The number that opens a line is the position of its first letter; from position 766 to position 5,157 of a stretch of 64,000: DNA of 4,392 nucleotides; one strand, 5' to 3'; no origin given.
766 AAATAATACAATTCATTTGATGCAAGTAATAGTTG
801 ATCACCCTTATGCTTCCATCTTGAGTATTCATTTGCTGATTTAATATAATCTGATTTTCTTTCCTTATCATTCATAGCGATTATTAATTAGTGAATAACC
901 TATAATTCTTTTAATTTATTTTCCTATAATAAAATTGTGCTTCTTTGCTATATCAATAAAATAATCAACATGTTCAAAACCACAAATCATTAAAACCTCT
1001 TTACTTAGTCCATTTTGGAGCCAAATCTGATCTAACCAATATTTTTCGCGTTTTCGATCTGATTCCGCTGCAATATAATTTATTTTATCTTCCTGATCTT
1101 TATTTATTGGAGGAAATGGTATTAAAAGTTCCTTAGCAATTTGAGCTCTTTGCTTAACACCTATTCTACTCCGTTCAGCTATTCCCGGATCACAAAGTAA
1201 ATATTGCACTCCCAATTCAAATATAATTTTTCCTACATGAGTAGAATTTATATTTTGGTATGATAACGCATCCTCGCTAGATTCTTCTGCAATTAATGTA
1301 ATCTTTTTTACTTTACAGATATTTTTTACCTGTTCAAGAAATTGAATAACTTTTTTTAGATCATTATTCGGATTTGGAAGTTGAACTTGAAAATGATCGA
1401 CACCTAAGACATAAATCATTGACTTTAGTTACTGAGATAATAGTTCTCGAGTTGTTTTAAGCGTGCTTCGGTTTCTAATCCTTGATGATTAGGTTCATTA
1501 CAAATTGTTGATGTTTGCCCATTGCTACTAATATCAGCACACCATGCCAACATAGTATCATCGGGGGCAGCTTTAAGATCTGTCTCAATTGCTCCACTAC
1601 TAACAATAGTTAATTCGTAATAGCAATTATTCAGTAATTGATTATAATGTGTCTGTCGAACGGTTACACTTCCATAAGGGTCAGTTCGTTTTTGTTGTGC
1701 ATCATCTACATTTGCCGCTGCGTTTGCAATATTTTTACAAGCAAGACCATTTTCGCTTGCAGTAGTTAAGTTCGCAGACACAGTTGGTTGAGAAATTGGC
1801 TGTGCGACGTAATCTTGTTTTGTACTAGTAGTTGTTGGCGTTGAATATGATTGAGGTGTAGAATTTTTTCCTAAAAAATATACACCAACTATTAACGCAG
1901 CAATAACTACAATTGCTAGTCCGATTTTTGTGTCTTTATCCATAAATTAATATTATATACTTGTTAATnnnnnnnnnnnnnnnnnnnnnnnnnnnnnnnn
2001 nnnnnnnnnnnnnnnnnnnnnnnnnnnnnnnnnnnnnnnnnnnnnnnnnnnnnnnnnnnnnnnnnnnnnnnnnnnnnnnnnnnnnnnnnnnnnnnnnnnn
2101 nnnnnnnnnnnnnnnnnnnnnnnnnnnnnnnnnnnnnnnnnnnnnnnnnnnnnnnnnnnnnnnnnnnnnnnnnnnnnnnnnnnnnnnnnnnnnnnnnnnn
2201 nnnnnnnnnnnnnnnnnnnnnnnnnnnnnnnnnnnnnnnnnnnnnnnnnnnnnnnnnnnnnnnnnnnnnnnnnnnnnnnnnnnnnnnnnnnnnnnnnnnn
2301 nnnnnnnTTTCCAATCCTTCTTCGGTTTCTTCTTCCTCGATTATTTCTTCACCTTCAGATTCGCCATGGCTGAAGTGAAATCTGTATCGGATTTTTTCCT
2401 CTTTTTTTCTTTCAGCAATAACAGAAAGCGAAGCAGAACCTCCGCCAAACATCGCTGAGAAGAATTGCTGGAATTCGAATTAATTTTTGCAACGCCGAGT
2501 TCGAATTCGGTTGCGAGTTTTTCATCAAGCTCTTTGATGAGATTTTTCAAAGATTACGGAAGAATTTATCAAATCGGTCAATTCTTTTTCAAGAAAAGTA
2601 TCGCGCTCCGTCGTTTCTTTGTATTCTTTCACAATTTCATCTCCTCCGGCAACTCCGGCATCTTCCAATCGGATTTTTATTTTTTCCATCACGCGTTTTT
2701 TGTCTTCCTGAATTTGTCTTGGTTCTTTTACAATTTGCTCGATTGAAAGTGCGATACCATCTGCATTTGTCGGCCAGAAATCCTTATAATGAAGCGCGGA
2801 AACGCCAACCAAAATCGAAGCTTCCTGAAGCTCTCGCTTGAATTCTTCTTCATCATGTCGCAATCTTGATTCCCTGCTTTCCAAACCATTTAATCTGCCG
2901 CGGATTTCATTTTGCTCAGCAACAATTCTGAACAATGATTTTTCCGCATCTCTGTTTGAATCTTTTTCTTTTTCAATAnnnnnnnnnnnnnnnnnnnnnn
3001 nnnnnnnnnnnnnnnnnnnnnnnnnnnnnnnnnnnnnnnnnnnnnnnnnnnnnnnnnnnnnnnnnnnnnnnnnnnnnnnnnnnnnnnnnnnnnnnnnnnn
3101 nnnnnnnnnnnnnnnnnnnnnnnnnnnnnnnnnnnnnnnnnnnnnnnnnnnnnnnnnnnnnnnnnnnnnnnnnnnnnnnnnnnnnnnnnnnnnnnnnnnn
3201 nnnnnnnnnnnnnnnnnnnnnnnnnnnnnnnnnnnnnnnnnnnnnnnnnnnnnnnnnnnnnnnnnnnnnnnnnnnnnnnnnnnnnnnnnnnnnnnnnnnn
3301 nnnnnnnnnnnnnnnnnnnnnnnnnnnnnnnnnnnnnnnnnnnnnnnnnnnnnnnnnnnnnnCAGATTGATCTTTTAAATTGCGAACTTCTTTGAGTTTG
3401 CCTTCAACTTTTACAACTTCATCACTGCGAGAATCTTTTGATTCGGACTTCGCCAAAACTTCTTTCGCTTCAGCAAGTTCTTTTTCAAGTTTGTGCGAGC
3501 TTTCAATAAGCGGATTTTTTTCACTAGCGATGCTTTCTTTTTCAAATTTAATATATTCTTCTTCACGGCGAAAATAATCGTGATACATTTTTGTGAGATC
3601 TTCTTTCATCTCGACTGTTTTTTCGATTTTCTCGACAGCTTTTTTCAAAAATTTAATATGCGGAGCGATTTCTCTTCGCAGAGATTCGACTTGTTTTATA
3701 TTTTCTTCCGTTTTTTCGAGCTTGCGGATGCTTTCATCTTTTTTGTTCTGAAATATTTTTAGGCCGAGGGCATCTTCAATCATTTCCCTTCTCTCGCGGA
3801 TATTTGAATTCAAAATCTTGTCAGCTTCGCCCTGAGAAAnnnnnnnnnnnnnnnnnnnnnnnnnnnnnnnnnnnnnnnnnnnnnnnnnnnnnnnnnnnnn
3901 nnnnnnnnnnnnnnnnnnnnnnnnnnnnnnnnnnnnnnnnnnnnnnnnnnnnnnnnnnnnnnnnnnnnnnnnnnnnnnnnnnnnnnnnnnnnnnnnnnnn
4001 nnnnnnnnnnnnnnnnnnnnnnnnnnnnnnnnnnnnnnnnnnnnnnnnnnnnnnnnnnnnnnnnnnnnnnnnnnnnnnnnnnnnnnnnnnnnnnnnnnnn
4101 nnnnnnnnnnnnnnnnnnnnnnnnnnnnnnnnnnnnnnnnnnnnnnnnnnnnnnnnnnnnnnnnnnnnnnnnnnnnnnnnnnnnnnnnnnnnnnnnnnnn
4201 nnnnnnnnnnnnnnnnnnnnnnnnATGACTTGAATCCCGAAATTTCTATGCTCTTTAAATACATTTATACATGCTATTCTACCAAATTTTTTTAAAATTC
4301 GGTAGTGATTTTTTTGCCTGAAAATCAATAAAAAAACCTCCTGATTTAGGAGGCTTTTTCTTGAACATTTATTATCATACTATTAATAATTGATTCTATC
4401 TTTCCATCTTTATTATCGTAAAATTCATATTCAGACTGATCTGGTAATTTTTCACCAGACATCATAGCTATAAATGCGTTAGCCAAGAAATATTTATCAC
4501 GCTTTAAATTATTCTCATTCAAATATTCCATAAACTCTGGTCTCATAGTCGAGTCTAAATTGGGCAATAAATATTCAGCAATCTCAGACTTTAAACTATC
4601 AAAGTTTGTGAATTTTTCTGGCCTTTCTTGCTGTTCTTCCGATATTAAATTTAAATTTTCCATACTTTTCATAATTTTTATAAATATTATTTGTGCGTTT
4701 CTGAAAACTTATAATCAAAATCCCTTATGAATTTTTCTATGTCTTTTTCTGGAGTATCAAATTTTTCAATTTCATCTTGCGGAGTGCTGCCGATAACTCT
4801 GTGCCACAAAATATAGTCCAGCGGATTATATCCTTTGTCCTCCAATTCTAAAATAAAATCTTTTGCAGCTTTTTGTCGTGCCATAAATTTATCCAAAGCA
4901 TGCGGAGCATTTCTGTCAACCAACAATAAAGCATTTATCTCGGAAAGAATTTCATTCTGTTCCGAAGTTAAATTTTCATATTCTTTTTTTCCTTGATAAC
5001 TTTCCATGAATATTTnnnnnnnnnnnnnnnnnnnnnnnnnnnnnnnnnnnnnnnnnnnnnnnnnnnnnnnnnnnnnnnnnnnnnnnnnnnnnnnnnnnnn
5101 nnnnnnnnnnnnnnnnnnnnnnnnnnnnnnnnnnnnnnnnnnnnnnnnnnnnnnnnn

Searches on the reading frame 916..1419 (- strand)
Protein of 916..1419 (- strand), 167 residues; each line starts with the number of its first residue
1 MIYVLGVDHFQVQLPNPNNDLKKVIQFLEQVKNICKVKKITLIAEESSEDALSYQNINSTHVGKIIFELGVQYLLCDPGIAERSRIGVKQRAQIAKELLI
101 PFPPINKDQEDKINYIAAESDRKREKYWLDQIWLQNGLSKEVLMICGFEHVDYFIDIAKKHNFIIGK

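Call 30: find_encoding_contigs(protein=window:916-1419:-, flank=10000, max_places=10)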
Protein window:916-1419:- (167 aa): 1 contig read that carries it; 1 place shown.
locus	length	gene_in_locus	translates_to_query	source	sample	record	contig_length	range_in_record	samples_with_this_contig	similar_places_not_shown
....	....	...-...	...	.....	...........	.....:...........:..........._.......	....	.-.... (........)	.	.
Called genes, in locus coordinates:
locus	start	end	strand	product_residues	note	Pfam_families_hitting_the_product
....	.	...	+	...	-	?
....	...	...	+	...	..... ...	-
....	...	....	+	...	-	-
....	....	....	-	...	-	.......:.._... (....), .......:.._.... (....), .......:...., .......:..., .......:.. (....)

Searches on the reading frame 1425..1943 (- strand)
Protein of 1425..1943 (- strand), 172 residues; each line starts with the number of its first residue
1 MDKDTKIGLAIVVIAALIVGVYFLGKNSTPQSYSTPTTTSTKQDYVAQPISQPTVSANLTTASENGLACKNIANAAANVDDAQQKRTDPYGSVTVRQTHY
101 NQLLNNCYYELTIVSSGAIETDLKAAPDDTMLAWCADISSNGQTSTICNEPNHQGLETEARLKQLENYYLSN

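Call 13: find_encoding_contigs(protein=window:1425-1943:-, flank=10000, max_places=10)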
Protein window:1425-1943:- (172 aa): no gene with exactly this product is on record in the collection.

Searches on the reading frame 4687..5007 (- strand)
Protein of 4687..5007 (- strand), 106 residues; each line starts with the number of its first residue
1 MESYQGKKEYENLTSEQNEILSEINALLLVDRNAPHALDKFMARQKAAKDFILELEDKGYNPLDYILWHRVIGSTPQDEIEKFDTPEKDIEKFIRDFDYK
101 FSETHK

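Call 24: find_encoding_contigs(protein=window:4687-5007:-, flank=10000, max_places=10)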
Protein window:4687-5007:- (106 aa): 1 contig read that carries it; 1 place shown.
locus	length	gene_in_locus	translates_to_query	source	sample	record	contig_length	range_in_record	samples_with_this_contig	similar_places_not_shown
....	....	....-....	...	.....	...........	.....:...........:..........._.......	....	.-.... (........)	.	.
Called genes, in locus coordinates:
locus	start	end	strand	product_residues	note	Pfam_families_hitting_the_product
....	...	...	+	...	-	-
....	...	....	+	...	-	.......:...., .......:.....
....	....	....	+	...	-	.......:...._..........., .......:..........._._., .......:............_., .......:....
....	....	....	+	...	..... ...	-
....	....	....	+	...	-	-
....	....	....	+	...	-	?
